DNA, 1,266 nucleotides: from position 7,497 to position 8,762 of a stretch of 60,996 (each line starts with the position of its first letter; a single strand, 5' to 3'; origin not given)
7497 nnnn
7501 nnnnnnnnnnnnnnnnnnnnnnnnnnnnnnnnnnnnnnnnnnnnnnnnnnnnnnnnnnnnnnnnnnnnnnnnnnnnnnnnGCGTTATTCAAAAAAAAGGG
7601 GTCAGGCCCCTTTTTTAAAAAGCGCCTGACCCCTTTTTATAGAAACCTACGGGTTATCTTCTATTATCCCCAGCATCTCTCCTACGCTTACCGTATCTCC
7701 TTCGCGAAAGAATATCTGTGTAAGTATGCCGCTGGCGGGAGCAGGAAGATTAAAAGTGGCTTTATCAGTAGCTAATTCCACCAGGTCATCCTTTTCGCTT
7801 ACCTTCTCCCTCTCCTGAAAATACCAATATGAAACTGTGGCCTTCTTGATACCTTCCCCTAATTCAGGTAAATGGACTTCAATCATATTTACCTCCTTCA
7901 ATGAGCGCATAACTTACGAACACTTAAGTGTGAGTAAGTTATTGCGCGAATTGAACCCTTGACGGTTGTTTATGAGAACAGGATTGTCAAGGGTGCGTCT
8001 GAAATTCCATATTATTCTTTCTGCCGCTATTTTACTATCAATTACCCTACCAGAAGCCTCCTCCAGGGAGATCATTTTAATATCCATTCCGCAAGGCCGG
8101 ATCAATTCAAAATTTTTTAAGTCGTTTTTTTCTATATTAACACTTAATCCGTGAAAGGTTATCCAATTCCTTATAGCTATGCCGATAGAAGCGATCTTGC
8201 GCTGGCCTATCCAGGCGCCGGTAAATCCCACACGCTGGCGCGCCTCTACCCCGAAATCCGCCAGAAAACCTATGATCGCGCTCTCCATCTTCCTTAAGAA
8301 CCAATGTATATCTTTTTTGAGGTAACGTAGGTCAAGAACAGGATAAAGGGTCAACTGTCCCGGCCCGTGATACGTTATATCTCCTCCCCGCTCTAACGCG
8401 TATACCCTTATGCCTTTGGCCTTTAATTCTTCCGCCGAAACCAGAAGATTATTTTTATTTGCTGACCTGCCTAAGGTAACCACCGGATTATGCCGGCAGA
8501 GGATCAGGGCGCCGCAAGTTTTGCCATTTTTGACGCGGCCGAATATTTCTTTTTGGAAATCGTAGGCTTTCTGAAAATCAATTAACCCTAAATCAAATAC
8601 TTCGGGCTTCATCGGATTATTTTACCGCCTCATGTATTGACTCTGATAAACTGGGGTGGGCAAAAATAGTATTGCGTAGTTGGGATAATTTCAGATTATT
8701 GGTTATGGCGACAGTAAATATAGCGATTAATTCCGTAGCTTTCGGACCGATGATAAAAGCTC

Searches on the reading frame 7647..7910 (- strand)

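Call 84: search_protein_families(library=pfam, proteins=[window:7647-7910:-], max_evalue=0.0001)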
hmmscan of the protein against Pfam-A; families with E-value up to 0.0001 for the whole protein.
window:7647-7910:- (87 aa): 1 family
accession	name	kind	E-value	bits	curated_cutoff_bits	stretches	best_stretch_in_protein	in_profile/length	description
PF00364.28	Biotin_lipoyl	-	2.3e-16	59.8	22.1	1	11-83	2-73/73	Biotin-requiring enzyme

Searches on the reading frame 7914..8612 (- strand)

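Call 84: search_protein_families(library=pfam, proteins=[window:7914-8612:-], max_evalue=0.0001)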
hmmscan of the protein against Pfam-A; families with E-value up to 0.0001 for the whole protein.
window:7914-8612:- (232 aa): 1 family
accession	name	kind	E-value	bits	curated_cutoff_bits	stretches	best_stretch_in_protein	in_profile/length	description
PF21948.1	LplA-B_cat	-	6.4e-41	140.9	27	1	14-202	3-197/200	Lipoyl protein ligase A/B catalytic domain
